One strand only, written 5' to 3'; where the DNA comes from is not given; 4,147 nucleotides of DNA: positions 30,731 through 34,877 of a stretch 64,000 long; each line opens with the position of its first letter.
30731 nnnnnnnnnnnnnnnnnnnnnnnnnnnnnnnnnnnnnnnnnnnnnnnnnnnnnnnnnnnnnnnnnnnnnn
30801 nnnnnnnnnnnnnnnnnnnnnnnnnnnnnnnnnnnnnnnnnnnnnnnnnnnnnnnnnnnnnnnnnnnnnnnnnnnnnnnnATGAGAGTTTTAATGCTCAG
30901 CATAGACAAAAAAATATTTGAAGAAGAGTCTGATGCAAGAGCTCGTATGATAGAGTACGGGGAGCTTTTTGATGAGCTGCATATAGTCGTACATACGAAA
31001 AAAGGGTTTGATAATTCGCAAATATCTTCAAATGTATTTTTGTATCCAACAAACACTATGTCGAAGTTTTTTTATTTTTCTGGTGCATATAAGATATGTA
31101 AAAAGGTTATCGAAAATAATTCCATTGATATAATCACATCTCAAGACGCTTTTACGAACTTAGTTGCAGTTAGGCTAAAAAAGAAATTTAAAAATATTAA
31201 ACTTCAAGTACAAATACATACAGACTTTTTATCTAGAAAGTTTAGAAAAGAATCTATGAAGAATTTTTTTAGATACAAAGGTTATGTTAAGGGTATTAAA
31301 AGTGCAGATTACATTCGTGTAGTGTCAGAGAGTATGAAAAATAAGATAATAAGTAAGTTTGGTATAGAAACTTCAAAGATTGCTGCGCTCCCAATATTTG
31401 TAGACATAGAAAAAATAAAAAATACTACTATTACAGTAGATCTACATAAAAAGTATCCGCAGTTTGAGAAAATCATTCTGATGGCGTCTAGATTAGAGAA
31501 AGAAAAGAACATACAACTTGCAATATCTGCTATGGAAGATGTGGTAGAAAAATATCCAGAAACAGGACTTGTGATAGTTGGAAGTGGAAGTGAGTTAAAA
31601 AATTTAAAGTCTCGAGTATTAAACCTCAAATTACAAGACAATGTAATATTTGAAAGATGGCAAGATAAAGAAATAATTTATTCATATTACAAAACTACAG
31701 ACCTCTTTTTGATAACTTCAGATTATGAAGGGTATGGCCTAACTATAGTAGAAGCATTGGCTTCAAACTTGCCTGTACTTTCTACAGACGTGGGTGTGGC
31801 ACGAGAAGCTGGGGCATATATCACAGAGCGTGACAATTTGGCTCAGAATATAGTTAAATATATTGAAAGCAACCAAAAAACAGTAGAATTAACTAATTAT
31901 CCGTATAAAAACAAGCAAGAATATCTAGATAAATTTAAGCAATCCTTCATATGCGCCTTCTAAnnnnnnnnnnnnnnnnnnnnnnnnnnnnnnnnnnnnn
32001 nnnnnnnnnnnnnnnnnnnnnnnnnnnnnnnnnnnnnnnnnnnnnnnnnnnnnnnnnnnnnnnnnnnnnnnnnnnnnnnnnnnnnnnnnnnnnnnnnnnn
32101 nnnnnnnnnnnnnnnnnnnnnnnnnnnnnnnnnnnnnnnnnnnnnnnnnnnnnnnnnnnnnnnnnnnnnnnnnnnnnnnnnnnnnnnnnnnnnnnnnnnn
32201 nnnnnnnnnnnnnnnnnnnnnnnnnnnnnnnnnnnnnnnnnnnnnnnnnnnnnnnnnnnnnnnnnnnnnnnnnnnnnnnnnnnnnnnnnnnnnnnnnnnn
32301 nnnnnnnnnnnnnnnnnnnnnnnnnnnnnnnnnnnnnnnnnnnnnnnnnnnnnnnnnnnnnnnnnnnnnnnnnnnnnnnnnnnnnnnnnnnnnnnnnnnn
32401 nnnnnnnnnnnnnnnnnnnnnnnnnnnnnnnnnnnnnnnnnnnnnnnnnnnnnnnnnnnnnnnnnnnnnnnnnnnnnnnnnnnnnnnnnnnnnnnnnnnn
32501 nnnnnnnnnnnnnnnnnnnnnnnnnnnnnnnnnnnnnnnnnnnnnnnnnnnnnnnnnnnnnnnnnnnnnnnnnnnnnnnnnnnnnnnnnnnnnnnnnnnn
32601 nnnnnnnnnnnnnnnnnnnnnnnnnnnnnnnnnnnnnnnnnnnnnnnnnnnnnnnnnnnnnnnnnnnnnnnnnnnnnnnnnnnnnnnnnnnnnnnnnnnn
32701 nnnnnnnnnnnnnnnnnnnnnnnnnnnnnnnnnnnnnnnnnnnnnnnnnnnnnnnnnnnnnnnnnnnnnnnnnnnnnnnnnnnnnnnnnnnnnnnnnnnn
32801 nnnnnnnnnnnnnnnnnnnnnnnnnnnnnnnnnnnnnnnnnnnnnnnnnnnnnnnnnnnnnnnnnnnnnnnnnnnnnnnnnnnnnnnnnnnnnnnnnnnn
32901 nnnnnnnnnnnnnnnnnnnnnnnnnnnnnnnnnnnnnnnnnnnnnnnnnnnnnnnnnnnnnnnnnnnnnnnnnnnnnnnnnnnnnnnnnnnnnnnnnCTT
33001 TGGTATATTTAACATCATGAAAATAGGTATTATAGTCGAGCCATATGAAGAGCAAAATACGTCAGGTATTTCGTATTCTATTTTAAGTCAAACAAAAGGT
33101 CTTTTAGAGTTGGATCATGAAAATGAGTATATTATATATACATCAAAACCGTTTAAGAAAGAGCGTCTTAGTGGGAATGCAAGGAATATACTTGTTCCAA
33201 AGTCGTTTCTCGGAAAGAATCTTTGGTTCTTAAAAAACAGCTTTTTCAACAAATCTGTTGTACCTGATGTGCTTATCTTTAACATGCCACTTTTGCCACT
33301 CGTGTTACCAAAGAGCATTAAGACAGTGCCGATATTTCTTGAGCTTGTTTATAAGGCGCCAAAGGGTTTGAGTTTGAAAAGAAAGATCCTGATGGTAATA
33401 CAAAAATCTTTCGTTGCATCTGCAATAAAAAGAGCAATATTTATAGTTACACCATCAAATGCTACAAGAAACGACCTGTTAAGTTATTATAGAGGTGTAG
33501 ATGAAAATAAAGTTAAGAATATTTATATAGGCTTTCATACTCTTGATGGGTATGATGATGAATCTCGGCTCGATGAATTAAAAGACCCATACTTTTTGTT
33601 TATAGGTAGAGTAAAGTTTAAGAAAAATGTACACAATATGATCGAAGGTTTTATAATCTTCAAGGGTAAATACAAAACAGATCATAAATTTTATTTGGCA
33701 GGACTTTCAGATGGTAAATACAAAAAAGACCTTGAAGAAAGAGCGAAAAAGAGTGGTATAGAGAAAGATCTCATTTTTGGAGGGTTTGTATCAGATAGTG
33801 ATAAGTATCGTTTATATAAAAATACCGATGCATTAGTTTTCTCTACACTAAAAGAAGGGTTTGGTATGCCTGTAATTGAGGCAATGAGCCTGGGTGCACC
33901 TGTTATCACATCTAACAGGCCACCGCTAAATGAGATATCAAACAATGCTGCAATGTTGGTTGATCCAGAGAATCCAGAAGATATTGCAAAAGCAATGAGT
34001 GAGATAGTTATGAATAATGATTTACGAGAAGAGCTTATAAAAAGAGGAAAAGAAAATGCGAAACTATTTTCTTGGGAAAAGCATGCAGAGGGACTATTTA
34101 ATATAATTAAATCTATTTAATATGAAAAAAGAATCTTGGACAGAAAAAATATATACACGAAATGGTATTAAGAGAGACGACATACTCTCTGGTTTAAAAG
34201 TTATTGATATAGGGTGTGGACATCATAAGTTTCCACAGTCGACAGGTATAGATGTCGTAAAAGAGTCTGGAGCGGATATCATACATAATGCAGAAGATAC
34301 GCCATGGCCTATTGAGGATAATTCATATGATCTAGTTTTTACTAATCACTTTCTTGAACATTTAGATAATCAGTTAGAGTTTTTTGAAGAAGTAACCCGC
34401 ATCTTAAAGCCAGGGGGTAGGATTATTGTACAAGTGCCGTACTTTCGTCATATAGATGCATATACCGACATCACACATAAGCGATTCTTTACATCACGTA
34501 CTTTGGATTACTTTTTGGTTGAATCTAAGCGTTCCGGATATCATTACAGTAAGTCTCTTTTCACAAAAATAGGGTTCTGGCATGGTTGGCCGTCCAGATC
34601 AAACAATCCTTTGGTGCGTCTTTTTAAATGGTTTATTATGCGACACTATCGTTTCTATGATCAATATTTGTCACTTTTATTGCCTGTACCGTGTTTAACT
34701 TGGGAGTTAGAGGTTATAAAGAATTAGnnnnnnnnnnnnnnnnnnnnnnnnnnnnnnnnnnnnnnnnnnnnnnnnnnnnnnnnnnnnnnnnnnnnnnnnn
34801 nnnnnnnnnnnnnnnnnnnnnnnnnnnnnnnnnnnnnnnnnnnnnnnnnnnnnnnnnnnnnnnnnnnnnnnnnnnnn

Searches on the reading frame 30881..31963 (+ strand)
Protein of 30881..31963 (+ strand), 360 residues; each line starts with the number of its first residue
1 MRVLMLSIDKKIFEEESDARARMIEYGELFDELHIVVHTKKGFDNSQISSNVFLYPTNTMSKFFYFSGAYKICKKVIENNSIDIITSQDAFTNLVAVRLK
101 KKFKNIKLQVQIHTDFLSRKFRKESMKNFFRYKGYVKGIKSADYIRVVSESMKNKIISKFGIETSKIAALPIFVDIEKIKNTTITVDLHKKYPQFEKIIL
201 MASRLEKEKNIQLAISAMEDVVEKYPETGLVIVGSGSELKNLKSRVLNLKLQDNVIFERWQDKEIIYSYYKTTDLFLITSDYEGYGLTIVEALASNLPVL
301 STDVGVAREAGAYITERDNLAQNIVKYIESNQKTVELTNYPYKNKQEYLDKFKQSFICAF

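Call 35: search_protein_families(library=pfam, proteins=[window:30881-31963:+], max_evalue=0.00001)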
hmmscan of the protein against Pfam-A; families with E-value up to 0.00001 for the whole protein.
window:30881-31963:+ (360 aa): 4 families
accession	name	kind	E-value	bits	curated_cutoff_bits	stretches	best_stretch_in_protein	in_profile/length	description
PF00534.26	Glycos_transf_1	-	2.9e-31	108.8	26.4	1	196-310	15-130/172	Glycosyl transferases group 1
PF13692.12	Glyco_trans_1_4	-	1.2e-23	84.4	27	1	197-328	2-140/142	Glycosyl transferases group 1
PF20706.3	GT4-conflict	-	1.3e-10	41.3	26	1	84-313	84-323/385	Family 4 Glycosyltransferase in conflict systems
PF13439.12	Glyco_transf_4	-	1.7e-10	41.6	28.5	1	53-177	44-169/170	Glycosyltransferase Family 4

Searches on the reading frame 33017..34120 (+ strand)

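Call 35: search_protein_families(library=pfam, proteins=[window:33017-34120:+], max_evalue=0.00001)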
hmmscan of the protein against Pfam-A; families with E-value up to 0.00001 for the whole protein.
window:33017-34120:+ (367 aa): 4 families
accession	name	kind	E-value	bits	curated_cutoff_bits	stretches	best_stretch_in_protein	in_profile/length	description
PF00534.26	Glycos_transf_1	-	1.3e-36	126.1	26.4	1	187-346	12-171/172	Glycosyl transferases group 1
PF13692.12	Glyco_trans_1_4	-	7e-25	88.4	27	1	191-331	2-140/142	Glycosyl transferases group 1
PF13524.12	Glyco_trans_1_2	-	7.1e-07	29.7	25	1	222-348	14-129/144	Glycosyl transferase-like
PF20706.3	GT4-conflict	-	8.9e-06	25.4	26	0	162-301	170-313/385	Family 4 Glycosyltransferase in conflict systems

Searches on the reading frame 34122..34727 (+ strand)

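Call 35: search_protein_families(library=pfam, proteins=[window:34122-34727:+], max_evalue=0.00001)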
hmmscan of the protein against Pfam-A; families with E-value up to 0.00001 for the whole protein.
window:34122-34727:+ (201 aa): 5 families
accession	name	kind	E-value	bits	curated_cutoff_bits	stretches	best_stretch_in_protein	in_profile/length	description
PF08241.18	Methyltransf_11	-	5.1e-12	46.7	21.2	1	54-103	48-95/95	Methyltransferase domain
PF13489.12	Methyltransf_23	-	2.9e-11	43.8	27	1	22-108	21-123/164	Methyltransferase domain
PF13847.12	Methyltransf_31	-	6.9e-09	36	27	1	56-107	62-113/145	Methyltransferase domain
PF08242.18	Methyltransf_12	-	3.6e-07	31.3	30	1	60-101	61-98/98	Methyltransferase domain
PF13649.12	Methyltransf_25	-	5.7e-07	30.6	27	1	56-99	54-97/97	Methyltransferase domain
